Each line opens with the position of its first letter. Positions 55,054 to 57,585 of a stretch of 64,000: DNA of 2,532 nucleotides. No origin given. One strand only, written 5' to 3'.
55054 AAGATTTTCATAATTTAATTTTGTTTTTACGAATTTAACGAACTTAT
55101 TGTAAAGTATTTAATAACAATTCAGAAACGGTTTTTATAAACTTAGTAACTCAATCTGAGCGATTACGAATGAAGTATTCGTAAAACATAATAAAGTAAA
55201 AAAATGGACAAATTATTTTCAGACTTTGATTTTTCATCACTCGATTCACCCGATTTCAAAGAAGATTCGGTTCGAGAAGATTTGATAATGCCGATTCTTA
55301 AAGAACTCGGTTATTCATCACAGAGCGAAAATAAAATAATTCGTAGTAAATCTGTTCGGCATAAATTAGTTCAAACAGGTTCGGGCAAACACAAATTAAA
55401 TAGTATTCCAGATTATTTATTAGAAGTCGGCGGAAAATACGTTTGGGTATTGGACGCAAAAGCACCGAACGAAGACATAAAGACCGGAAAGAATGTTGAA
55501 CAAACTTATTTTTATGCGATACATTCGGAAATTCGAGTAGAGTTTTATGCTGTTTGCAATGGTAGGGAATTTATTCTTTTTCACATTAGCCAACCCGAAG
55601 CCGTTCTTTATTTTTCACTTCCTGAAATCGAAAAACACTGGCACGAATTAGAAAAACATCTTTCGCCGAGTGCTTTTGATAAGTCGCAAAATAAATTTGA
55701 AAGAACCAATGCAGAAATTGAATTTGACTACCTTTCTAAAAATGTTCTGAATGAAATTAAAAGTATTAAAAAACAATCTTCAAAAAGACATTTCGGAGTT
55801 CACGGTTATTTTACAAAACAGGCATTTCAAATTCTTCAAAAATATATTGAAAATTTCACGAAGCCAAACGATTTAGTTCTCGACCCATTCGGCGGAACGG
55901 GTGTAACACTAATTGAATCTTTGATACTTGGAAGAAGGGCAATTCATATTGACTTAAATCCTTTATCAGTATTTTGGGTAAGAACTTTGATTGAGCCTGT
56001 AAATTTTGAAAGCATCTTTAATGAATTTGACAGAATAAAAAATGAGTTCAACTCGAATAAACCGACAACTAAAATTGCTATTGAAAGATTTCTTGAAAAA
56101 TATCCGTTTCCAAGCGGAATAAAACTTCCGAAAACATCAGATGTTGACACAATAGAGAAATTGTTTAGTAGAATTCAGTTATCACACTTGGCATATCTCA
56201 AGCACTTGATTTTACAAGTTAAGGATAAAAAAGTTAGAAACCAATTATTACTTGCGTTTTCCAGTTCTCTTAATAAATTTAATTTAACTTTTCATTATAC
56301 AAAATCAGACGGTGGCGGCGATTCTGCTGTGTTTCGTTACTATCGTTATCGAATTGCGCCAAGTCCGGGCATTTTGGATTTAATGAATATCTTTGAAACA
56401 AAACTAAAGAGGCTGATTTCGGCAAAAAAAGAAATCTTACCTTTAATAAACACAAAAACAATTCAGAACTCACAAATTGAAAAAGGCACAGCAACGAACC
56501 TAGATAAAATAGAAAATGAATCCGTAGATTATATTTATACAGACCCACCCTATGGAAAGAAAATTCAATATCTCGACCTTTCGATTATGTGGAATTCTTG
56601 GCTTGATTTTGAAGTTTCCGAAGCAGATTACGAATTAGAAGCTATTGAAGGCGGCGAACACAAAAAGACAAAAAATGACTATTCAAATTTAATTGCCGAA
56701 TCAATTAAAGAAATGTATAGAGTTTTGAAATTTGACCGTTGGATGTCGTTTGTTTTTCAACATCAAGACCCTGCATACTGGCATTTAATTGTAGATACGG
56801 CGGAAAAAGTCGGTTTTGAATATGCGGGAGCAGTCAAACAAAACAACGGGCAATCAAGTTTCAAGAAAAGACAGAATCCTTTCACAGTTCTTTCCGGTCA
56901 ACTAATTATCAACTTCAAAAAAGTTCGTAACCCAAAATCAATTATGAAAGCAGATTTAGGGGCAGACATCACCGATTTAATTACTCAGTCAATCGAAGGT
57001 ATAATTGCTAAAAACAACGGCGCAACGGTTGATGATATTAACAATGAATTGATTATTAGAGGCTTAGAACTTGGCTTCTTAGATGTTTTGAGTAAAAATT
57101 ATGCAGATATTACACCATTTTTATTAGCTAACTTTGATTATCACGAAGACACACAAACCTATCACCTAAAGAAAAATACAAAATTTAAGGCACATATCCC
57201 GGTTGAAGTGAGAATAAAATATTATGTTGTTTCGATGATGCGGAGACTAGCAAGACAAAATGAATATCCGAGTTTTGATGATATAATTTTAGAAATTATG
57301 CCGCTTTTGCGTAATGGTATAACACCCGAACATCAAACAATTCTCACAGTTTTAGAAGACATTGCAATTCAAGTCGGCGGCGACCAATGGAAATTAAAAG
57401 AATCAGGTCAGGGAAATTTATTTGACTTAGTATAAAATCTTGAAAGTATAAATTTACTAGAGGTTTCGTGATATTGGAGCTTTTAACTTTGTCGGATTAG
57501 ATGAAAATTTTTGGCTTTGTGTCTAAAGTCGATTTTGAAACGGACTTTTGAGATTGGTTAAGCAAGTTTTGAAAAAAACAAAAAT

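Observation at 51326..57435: Candidate undescribed defence locus in the island cargo: duplicated unknown protein, Mrr-like nuclease with unknown domain, and nuclease-fold/methyltransferase fusion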

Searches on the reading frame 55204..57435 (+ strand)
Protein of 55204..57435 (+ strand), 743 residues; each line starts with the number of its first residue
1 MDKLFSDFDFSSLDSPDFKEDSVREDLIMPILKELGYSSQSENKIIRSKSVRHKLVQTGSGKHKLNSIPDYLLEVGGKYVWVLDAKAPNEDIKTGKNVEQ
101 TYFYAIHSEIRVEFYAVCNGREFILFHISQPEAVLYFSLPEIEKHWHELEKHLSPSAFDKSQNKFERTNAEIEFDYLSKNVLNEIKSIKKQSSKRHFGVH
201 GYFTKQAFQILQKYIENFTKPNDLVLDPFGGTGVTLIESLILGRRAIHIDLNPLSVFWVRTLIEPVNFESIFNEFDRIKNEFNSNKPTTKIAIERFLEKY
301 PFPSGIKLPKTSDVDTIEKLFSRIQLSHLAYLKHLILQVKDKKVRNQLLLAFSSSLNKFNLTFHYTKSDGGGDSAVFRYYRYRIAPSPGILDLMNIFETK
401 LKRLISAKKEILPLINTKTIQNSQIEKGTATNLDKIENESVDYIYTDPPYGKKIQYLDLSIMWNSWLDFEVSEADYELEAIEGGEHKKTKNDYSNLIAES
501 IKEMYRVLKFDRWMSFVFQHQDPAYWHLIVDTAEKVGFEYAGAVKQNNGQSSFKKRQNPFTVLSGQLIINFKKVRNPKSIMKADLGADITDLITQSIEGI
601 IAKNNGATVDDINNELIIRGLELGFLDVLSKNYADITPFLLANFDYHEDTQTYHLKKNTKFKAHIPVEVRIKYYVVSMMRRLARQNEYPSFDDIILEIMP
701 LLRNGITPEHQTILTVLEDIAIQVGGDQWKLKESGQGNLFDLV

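Call 4: search_protein_families(library=pfam, proteins=[window:55204-57435:+], max_evalue=0.1)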
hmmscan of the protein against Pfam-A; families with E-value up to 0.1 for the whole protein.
window:55204-57435:+ (743 aa): 6 families
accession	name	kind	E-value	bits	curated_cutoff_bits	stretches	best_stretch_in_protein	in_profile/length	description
PF01555.25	N6_N4_Mtase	-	6.5e-20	72.5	26.7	2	162-253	126-213/221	DNA methylase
PF01170.24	UPF0020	-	2.3e-07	31.2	22.3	1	423-455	105-136/197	RMKL-like, methyltransferase domain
PF02086.21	MethyltransfD12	-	2.3e-06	28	22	2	212-282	13-82/253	D12 class N6 adenine-specific DNA methyltransferase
PF03602.21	Cons_hypoth95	-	2.3e-06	27.8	24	1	422-455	93-128/182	Conserved hypothetical protein 95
PF04313.20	HSDR_N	-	0.00021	21.6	25.1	1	18-126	2-190/198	Type I restriction enzyme R protein N terminus (HSDR_N)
PF20464.3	MmeI_N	-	0.008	16.9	27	1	93-167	84-165/181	MmeI, N-terminal domain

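Call 5: search_protein_families(library=padloc, proteins=[window:55204-57435:+], max_evalue=0.1)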
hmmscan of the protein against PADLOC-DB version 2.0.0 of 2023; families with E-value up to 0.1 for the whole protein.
window:55204-57435:+ (743 aa): 60 families (the best 25 are shown)
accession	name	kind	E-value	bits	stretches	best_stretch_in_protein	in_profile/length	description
PDLC02541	PglX|PglXI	-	3.3e-41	139.3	2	313-573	375-622/919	PglXI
PDLC03312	MTase_II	-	2.5e-35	119.6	3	394-572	1083-1265/1344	Type II methyltransferase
PDLC03319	MTase_II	-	3.7e-34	116.4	2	316-599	168-446/503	Type II methyltransferase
PDLC03346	MTase_II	-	6.4e-27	91.7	2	436-571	602-734/1068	Type II methyltransferase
PDLC03367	MTase_II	-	5.6e-24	82.4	2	316-559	222-463/633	Type II methyltransferase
PDLC03380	MTase_II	-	3.7e-19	67.2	1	177-517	14-338/393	Type II methyltransferase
PDLC03371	MTase_II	-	2.8e-17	61.1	2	120-253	137-242/260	Type II methyltransferase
PDLC03353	MTase_II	-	6.5e-17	59.9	2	419-543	6-112/260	Type II methyltransferase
PDLC03325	MTase_II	-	9.8e-17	58.8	2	207-275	77-145/426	Type II methyltransferase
PDLC03322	MTase_II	-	2.2e-16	57.7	1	194-482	34-306/446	Type II methyltransferase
PDLC03376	MTase_II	-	6.1e-16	57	2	212-269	47-101/249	Type II methyltransferase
PDLC03228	MTase_II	-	3.8e-15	54.3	1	202-253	144-195/227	Type II methyltransferase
PDLC03339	MTase_II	-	1.7e-14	51.4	2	200-268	208-277/399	Type II methyltransferase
PDLC03239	MTase_II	-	4.8e-14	49.9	1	189-513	58-364/442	Type II methyltransferase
PDLC03350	MTase_II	-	1.2e-12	45.8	2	205-255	237-287/312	Type II methyltransferase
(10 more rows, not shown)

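Call 6: search_protein_families(library=ncbifam, proteins=[window:55204-57435:+], max_evalue=0.1)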
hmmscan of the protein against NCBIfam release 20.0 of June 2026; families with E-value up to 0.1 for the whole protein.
window:55204-57435:+ (743 aa): 6 families
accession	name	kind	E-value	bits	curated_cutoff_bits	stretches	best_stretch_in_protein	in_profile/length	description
NF010253.0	PRK13699.1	subfamily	2.8e-11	43.5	244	1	198-251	140-193/226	DNA methyltransferase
TIGR01177.1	TIGR01177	hypoth_equivalog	3e-09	36.7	316.55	1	220-252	181-213/330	TIGR01177 family methyltransferase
NF008572.0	PRK11524.1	equivalog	1.3e-08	34.3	292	2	424-464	16-57/294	adenine-specific DNA-methyltransferase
NF050803.1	DnaMtaseCcrMCaul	equivalog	4.7e-08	32.3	830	1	201-267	185-251/350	adenine-specific DNA-methyltransferase CcrM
NF042963.1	DUF1156_antiphage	equivalog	0.00022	19.5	1000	1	408-604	543-736/960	anti-phage-associated DUF1156 domain-containing protein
NF040721.1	Trm14_Arch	equivalog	0.00052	19.2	280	1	417-454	267-303/370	tRNA (guanine(6)-N2)-methyltransferase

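Call 34: search_solved_structures(query=window:55204-57432:+, max_evalue=0.01)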
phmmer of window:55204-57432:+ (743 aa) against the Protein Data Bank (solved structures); distinct sequences matched with E-value up to 0.01: 6.
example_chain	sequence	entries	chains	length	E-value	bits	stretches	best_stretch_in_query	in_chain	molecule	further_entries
1g60_A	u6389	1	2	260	6.2e-05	24.7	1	203-254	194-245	Adenine-specific Methyltransferase MboIIA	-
2zie_A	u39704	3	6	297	0.00026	22.6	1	209-253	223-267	Putative modification methylase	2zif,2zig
5hfj_A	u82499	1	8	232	0.0018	19.8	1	204-249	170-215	Adenine specific DNA methyltransferase (DpnA)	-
5hek_A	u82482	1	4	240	0.002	19.7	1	204-249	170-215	Adenine specific DNA methyltransferase (DpnA)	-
6pbd_A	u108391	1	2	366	0.002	19.7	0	200-250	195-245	Modification methylase CcrMI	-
5e71_A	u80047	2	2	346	0.0075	17.8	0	212-261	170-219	N2, N2-dimethylguanosine tRNA methyltransferase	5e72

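Call 39: search_dna_similar(query=window:55204-57432:+, collection=plasmids, mode=protein, max_rows=15)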
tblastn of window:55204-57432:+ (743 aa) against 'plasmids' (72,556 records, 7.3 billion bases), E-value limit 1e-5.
Records with a match: 93; places in all: 98; records where one place covers at least 80% of the query: 0.
Best place of each record, by identity: <60% 93.
By first word of the organism name: Klebsiella 27; Leptolyngbya 6; Nostoc 5; Paenarthrobacter 3; Pseudanabaena 2; Acidithiobacillus 2; Picosynechococcus 2; Enterobacter 2; Citrobacter 2; Raoultella 2; and 37 more.
By predicted mobility (MOB-suite, as given by PLSDB): conjugative 49; non-mobilizable 33; mobilizable 11.
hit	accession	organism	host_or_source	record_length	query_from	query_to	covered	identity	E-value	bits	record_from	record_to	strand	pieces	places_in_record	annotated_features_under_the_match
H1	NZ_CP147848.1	Kurthia gibsonii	water,water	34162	166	649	65%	29.3%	2e-26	203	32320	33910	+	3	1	DNA methyltransferase | helix-turn-helix domain-containing protein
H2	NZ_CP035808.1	Thiospirochaeta perfilievii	cell culture,Thiodendron" bacterial ...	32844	186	578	53%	29.6%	4e-43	176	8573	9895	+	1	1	DNA methyltransferase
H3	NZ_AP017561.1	Pseudanabaena sp. ABRG5-3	-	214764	226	635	55%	24.5%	5e-6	58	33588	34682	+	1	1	SAM-dependent methyltransferase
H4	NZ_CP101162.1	Halorarius halobius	cell culture,salt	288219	187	601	51%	25.5%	1e-14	143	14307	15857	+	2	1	DNA methyltransferase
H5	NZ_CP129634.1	Priestia aryabhattai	bacterial culture,soil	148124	191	509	43%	26.4%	2e-9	69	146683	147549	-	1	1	DNA methyltransferase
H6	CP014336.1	Geobacillus thermoleovorans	Single cell,soil near hot water effluent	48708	200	573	50%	21.7%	2e-6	59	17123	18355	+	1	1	hypothetical protein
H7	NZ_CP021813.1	Sinorhizobium meliloti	Medicago truncatula,Single Cell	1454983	200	536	45%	23.9%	3e-11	75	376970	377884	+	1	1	none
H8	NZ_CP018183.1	Liquorilactobacillus nagelii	cell culture,water kefir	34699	191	490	40%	26.2%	2e-7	63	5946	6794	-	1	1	DNA methyltransferase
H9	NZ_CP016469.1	Latilactobacillus curvatus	cell culture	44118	191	490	40%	26.2%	3e-7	62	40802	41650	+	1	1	DNA methyltransferase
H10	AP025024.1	Calothrix sp. PCC 7716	-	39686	269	621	48%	22.1%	2e-9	69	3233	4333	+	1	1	hypothetical protein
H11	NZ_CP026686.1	Nostoc sp. 'Peltigera membranacea cyanobiont' N6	Lichen thallus,Peltigera membranacea ...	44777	19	162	19%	52.1%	3e-36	155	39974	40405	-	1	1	type I restriction enzyme HsdR N-terminal domain-containing protein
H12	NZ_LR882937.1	Planktothrix agardhii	-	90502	292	601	42%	22.8%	8e-7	61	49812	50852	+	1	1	DUF1156 domain-containing protein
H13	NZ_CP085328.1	Haladaptatus salinisoli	cell culture,saline soil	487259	272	543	37%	26.0%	8e-9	67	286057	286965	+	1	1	DUF1156 domain-containing protein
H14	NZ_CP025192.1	Roseomonas mucosa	Homo sapiens,clinical, human skin, ...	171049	300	572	37%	25.2%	5e-15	87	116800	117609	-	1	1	DNA methyltransferase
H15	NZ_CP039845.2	Acetobacter pasteurianus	whole organism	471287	192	456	36%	25.0%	2e-7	63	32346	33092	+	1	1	DNA methyltransferase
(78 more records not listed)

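Call 46: find_encoding_contigs(protein=window:55204-57435:+, flank=10000, max_places=3)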
Protein window:55204-57435:+ (743 aa): no gene with exactly this product is on record in the collection.

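Call 55: search_protein_families(library=phrogs, proteins=[window:55204-57435:+], max_evalue=0.01)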
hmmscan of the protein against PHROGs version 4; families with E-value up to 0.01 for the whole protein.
window:55204-57435:+ (743 aa): 10 families
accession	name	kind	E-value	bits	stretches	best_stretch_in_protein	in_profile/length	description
phrog_67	-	other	2.4e-18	67.6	2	211-276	291-337/743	DNA methyltransferase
phrog_18146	-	other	4.5e-18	66.4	1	161-506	8-346/452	DNA methyltransferase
phrog_10183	-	other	2.4e-17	63.5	2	314-553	378-648/889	DNA methyltransferase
phrog_498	-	other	3.1e-11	43.5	1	209-459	366-492/633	DNA methyltransferase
phrog_3008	-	other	3.9e-08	33.9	1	178-253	126-201/244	DNA methyltransferase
phrog_6025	-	other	5.4e-07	30.4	1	416-453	5-43/192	DNA methyltransferase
phrog_16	-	DNA, RNA and nucleotide metabolism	7.4e-07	28.7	1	177-261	821-911/986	DNA helicase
phrog_6952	-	other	0.00011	23.1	1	208-252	120-164/181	DNA methyltransferase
phrog_23085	-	unknown function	0.00028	21.5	1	192-254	36-96/138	-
phrog_12517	-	unknown function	0.0067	16.6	0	216-256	100-140/316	-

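Call 63: find_related_loci(query=window:55204-57432:+, collection=metagenome_contigs, flank=6000)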
Query window:55204-57432:+ (743 aa) in metagenome_contigs; peptide patterns used: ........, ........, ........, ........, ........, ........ (x = any residue, [..] = any of these).
92 stretches matched a pattern; 22 encode a relative of the query (tblastn E <= 1e-3); 22 distinct loci.
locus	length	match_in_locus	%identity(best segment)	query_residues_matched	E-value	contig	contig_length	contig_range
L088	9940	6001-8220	74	2-743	0e+0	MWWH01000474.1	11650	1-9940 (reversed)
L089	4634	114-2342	70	2-743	0e+0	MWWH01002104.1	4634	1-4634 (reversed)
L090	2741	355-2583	68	2-743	0e+0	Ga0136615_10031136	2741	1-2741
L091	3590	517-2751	67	1-743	0e+0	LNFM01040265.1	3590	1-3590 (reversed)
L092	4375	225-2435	67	2-741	0e+0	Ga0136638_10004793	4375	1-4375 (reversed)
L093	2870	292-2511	61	4-741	0e+0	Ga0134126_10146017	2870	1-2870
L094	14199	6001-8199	57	4-739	0e+0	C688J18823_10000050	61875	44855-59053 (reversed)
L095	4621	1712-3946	59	4-740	0e+0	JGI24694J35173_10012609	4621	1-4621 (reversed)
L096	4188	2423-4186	68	2-588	0e+0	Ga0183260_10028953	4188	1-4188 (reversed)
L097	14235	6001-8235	59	4-740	0e+0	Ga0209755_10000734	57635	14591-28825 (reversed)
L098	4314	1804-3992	55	4-736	0e+0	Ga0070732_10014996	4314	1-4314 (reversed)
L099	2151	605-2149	54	2-508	0e+0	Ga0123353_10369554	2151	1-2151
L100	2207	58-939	86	450-743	0e+0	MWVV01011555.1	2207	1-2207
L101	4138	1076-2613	61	2-517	0e+0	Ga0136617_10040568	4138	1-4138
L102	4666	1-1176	62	344-733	4e-172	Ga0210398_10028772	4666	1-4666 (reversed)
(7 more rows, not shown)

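Call 68: search_protein_families(library=pfam, proteins=[L088:5067-5864:-, L088:4364-5074:-, L088:8396-9058:+, L094:4379-5710:+, L094:8520-8993:+, L094:9062-11266:+, L097:5254-5853:+, L097:8969-10735:-, L097:4800-5201:-, L088:811-2184:-], max_evalue=0.001)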
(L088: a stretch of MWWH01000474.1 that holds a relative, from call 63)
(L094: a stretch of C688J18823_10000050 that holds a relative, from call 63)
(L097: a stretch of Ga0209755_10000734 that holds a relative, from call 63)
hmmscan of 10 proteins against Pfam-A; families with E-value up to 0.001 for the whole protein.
L088:5067-5864:- (265 aa): 4 families
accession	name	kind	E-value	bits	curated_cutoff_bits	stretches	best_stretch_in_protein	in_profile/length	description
PF13401.12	AAA_22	-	4.7e-22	79.1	27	1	39-169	4-130/130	AAA domain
PF01637.24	ATPase_2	-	5.2e-07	30.1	33.2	1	47-232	27-223/225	ATPase domain predominantly from Archaea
PF13191.12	AAA_16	-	3.4e-06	28.1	32.6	1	41-150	25-161/167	AAA ATPase domain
PF13173.12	AAA_14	-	6.5e-05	23.4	27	1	44-145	6-86/129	AAA domain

L088:4364-5074:- (236 aa): 0 families

L088:8396-9058:+ (220 aa): 0 families

L094:4379-5710:+ (443 aa): 0 families

L094:8520-8993:+ (157 aa): 0 families

L094:9062-11266:+ (734 aa): 2 families
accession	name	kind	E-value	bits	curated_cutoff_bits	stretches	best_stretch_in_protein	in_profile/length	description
PF12262.14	Lipase_bact_N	-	1.8e-08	34.5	22.3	1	32-261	14-226/236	Bacterial virulence factor lipase N-terminal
PF13205.12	Big_5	-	3.9e-05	24.8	23.6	1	89-187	16-99/105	Bacterial Ig-like domain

L097:5254-5853:+ (199 aa): 2 families
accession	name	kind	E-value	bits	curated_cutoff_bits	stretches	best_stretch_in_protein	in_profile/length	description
PF00293.34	NUDIX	-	4e-13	50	21.1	1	68-178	16-118/134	NUDIX domain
PF22327.2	Nudt16-like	-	0.00011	22.6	27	1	81-118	33-71/161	U8 snoRNA-decapping enzyme-like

L097:8969-10735:- (588 aa): 3 families
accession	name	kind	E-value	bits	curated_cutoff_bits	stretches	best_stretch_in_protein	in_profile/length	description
PF00749.27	tRNA-synt_1c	-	3.7e-97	325.5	23.4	1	38-355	2-313/314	tRNA synthetases class I (E and Q), catalytic domain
PF03950.23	tRNA-synt_1c_C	-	3.9e-29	101.2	23.9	1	358-458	1-91/91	tRNA synthetases class I (E and Q), anti-codon binding domain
PF20974.2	tRNA-synt_1c_C2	-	6.4e-22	78.5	23.9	1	475-556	1-69/69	tRNA synthetases class I (E and Q), anti-codon binding domain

L097:4800-5201:- (133 aa): 3 families
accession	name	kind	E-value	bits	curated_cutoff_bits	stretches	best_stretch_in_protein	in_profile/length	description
PF13279.12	4HBT_2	-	7.2e-21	75.3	25.5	1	9-122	1-117/122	Thioesterase-like superfamily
PF03061.28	4HBT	-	9.3e-13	48.7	20.6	1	17-98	1-75/79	Thioesterase superfamily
PF20791.3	Acyl-ACP_TE_C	-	3.3e-06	27.7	21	1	6-39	11-45/101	Acyl-ACP thioesterase C-terminal domain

L088:811-2184:- (457 aa): 1 family
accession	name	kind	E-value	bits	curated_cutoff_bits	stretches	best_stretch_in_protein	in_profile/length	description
PF09250.16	Prim-Pol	-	7.1e-17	62.7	22.8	1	169-337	5-157/158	Bifunctional DNA primase/polymerase, N-terminal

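Call 79: list_cluster_members(proteins=[P0001, P0015, window:55204-57432:+, window:51326-51544:+, window:54666-54914:-, P0061, P0030])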
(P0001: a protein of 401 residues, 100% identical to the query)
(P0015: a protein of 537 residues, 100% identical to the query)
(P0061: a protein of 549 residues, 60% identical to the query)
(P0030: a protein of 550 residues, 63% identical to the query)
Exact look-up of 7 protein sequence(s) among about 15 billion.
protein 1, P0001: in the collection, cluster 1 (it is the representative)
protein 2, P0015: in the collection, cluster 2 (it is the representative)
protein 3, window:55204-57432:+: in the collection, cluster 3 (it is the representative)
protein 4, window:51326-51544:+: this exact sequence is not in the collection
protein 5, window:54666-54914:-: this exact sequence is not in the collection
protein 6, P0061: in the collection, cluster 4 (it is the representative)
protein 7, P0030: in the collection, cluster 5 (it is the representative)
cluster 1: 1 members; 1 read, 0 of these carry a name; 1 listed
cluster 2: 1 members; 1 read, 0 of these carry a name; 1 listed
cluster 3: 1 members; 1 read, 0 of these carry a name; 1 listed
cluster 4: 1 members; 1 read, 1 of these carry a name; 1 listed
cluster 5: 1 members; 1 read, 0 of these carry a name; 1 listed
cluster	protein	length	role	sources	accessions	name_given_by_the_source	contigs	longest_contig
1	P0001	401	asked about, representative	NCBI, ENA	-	-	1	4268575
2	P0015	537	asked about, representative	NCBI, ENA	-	-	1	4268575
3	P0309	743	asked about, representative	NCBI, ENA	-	-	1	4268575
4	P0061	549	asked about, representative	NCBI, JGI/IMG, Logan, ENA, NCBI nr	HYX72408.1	MAG TPA: restriction endonuclease [Nitrososphaera sp.] | hypothetical protein | restriction endonuclease [Nitrososphaera sp.]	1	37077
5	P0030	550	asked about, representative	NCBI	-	-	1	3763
